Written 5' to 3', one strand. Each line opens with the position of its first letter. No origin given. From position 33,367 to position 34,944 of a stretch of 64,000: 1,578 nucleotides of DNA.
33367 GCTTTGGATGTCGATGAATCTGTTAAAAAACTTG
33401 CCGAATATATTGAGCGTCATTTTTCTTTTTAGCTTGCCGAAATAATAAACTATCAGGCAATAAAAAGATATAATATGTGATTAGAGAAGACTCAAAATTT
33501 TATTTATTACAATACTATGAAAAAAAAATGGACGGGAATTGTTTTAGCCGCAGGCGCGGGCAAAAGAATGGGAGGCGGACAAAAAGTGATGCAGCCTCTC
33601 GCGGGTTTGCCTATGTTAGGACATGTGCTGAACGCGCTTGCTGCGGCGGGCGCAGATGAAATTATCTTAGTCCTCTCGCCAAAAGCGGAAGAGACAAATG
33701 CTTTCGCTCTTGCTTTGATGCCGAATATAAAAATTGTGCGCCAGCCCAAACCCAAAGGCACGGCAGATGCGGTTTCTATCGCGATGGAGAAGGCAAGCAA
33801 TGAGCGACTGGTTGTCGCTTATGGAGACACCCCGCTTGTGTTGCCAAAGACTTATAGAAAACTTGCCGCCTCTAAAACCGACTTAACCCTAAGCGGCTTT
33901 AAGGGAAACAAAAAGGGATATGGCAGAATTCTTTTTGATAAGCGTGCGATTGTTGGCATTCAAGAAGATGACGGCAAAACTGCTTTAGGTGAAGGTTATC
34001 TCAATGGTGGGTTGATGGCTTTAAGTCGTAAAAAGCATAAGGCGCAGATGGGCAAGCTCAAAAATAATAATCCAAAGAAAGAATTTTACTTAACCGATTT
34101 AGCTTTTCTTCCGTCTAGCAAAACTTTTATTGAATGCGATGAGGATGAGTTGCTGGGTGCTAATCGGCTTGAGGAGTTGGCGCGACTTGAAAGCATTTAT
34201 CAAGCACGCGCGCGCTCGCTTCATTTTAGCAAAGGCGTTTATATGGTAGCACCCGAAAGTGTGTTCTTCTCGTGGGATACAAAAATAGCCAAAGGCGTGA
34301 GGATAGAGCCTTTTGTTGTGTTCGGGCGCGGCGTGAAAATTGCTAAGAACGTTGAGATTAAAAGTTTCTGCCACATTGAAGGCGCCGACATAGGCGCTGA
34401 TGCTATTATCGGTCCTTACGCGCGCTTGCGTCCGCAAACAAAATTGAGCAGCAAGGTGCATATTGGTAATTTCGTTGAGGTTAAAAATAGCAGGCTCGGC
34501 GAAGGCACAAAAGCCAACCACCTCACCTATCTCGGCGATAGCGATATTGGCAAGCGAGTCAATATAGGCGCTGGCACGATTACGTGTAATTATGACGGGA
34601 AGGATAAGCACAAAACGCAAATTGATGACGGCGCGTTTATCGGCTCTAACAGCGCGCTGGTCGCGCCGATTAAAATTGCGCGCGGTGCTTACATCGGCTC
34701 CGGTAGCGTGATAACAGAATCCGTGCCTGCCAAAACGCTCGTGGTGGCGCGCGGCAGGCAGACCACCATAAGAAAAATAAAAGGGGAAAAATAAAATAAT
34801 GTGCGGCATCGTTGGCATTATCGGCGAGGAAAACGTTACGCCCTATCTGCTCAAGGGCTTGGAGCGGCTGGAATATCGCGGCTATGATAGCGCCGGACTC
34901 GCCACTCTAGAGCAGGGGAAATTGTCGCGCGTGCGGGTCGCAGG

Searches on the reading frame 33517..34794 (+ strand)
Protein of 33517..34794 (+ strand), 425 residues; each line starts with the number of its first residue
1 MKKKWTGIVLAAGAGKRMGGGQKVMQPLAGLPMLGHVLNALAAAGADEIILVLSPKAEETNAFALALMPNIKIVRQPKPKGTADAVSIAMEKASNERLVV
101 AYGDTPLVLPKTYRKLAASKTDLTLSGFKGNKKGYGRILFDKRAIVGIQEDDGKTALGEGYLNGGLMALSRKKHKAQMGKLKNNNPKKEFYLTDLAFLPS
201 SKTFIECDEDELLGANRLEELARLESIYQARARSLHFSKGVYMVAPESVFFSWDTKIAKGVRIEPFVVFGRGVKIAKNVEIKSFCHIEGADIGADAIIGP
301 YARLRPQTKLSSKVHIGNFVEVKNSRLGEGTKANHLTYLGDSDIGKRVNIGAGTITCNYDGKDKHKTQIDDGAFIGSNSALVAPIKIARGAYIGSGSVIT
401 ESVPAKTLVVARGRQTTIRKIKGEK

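Call 50: search_protein_families(library=pfam, proteins=[window:33517-34794:+], max_evalue=0.00001)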
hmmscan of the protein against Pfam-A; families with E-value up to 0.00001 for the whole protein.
window:33517-34794:+ (425 aa): 6 families
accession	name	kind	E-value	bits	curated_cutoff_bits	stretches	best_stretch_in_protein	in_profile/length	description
PF00132.30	Hexapep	-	3.5e-25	87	27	2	367-400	2-35/36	Bacterial transferase hexapeptide (six repeats)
PF12804.13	NTP_transf_3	-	2.4e-21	77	27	1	7-119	1-110/160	MobA-like NTP transferase domain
PF25084.1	LbH_EIF2B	-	1.3e-08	35.2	54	0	258-321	42-104/105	EIF2B subunit epsilon LbH domain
PF00483.29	NTP_transferase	-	1.5e-08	35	21.2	1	7-145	2-157/245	Nucleotidyl transferase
PF02348.25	CTP_transf_3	-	3.7e-06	27.3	22.6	1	8-117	3-111/217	Cytidylyltransferase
PF01128.25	IspD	-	4.1e-06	27.2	27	1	8-114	4-111/221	2-C-methyl-D-erythritol 4-phosphate cytidylyltransferase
